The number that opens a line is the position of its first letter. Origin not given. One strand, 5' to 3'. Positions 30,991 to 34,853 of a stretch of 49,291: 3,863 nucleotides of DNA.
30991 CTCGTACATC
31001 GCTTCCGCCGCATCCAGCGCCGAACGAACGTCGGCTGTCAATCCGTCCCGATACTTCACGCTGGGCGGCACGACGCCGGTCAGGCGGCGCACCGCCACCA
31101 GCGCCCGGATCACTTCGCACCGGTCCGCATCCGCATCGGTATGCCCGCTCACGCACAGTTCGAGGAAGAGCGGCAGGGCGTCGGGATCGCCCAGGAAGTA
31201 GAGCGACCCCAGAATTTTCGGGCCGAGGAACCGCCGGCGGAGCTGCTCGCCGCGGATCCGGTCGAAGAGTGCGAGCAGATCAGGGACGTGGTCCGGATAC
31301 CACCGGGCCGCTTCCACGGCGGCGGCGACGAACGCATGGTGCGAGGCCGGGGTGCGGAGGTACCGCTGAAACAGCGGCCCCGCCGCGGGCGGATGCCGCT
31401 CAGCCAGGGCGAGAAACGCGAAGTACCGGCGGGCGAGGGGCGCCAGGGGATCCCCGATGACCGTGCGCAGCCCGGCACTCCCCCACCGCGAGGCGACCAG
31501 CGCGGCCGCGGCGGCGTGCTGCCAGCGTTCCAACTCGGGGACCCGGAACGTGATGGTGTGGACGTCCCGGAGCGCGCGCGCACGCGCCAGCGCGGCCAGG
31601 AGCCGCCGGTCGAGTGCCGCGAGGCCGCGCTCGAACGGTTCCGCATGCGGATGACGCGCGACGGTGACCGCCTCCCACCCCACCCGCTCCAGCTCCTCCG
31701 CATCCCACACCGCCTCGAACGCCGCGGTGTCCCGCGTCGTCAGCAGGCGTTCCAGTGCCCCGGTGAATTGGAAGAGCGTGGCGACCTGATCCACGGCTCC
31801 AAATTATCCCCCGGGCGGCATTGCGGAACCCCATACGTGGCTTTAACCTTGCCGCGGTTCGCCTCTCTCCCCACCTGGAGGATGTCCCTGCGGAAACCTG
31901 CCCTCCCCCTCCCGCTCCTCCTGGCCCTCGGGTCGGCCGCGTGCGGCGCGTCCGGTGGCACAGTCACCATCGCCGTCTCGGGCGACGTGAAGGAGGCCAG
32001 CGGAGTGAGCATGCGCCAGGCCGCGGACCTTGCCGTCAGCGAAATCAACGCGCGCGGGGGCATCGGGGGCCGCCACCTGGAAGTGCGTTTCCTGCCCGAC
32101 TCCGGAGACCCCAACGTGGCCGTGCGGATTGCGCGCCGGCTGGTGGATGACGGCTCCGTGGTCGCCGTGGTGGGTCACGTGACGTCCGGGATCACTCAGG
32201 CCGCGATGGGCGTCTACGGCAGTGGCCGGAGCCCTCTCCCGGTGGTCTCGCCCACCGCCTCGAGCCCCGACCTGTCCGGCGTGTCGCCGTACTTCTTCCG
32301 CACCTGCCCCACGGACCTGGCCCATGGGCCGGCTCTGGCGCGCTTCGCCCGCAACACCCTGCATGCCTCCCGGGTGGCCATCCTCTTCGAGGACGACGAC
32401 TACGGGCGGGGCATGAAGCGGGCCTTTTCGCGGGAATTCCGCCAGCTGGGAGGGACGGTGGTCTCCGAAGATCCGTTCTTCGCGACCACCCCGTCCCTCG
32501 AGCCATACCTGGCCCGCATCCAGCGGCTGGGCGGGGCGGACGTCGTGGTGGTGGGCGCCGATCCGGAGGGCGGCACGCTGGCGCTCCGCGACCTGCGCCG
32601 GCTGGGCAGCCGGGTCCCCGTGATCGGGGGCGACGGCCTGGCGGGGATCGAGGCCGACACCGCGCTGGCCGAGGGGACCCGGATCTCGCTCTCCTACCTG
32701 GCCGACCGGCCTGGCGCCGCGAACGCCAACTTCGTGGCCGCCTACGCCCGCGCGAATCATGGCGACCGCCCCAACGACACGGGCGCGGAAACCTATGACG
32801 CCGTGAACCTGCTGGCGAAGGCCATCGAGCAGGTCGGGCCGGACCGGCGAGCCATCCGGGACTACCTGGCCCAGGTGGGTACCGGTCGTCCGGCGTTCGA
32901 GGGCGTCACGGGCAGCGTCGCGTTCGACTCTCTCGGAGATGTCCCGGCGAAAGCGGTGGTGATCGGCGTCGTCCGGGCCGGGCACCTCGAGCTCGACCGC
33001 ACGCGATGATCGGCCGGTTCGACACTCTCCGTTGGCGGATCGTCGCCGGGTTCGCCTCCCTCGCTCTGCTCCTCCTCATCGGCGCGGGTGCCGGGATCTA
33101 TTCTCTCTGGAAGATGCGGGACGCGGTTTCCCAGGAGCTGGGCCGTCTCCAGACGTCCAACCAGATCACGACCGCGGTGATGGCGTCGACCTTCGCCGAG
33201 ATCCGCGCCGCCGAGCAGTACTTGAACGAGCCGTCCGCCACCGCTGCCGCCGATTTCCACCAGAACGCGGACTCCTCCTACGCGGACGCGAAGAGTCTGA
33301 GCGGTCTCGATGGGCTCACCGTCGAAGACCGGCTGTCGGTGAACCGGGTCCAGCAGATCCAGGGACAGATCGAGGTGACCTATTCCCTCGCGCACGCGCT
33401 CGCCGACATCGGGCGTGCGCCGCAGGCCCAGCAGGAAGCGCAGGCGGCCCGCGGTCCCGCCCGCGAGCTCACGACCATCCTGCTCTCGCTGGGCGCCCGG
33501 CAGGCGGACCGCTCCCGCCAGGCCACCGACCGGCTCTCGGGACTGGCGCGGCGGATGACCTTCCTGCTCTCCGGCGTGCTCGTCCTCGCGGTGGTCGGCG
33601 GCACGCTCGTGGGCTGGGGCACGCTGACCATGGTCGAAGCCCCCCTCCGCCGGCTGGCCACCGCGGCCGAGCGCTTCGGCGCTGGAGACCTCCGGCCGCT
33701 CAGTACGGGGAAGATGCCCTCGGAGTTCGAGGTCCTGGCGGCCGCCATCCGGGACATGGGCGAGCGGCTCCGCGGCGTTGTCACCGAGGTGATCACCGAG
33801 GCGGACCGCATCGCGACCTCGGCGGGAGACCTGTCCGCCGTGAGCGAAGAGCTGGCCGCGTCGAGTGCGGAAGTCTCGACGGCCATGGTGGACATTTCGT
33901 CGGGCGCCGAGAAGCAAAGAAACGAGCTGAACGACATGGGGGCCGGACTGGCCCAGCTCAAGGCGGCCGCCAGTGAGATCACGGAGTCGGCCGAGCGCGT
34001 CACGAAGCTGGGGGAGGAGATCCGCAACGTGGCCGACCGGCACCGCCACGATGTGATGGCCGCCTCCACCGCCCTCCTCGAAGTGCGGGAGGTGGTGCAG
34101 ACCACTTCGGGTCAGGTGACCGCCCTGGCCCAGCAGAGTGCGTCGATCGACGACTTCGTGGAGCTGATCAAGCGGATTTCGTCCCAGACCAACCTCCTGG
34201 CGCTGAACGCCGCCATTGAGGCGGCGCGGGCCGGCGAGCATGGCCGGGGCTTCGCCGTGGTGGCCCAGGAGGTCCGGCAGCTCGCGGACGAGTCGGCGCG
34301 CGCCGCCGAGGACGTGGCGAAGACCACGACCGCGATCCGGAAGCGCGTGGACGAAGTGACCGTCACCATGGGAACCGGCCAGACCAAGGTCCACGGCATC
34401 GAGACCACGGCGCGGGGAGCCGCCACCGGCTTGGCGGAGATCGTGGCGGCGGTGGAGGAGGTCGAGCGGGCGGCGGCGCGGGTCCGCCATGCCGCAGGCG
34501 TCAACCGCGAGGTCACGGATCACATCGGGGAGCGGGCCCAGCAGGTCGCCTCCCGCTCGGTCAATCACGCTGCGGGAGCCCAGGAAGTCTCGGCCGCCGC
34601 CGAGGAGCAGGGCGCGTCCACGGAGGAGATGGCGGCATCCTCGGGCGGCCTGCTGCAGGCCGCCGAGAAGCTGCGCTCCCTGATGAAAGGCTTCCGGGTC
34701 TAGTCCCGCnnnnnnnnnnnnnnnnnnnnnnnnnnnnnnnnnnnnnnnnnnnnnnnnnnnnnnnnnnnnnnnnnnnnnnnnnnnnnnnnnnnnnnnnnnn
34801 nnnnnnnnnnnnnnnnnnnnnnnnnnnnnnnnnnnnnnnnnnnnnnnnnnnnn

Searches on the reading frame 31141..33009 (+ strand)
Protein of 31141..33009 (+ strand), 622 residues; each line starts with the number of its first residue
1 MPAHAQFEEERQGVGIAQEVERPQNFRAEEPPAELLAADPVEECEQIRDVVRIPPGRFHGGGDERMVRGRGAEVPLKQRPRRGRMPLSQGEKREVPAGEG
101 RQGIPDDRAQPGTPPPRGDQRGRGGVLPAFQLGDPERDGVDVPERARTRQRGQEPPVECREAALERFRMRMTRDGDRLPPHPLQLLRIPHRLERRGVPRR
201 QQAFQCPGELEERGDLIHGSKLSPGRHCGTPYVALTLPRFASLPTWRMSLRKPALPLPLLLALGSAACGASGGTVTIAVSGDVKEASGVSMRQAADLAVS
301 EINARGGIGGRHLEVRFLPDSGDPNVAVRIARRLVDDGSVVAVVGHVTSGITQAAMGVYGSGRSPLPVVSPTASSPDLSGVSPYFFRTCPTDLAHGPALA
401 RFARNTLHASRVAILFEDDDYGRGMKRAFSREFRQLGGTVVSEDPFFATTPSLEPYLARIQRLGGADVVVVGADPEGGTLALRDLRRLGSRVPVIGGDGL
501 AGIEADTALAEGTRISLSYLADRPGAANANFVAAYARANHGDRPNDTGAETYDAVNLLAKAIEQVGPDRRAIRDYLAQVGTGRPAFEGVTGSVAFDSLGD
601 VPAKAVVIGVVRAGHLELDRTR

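Call 9: search_protein_families(library=pfam, proteins=[window:31141-33009:+], max_evalue=0.01)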
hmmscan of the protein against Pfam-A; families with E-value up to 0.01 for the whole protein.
window:31141-33009:+ (622 aa): 3 families
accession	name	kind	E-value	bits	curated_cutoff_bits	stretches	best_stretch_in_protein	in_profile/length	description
PF13458.12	Peripla_BP_6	-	5.6e-51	174.7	31.7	1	278-597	9-324/343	Periplasmic binding protein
PF01094.35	ANF_receptor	-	5.5e-28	98.5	25.4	2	292-489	3-201/353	Receptor family ligand binding region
PF13433.12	Peripla_BP_5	-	1.8e-13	50.8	27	2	286-355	15-84/363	Periplasmic binding protein domain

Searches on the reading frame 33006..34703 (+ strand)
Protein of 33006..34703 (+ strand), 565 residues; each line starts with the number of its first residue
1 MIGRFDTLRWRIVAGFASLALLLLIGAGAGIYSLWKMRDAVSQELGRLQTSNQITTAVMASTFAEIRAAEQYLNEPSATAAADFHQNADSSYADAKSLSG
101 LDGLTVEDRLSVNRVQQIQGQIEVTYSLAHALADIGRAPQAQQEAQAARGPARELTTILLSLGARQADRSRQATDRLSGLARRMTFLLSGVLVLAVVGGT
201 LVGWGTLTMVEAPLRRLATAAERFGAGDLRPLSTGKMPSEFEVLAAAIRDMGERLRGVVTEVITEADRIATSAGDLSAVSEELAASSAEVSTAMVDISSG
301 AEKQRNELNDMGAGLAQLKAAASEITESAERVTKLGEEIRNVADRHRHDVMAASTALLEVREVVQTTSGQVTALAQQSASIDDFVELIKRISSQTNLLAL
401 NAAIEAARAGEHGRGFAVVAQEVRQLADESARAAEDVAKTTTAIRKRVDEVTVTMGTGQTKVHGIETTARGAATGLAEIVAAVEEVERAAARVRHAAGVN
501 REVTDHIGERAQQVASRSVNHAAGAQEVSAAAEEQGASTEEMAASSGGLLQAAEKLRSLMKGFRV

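Call 9: search_protein_families(library=pfam, proteins=[window:33006-34703:+], max_evalue=0.01)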
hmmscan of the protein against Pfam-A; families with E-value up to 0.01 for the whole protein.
window:33006-34703:+ (565 aa): 2 families
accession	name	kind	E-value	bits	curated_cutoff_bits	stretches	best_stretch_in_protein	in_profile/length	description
PF00015.26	MCPsignal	-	2.4e-33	115.9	34.6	1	354-514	9-168/172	Methyl-accepting chemotaxis protein (MCP) signalling domain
PF00672.30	HAMP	-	1e-07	32.6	25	1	212-256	8-52/53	HAMP domain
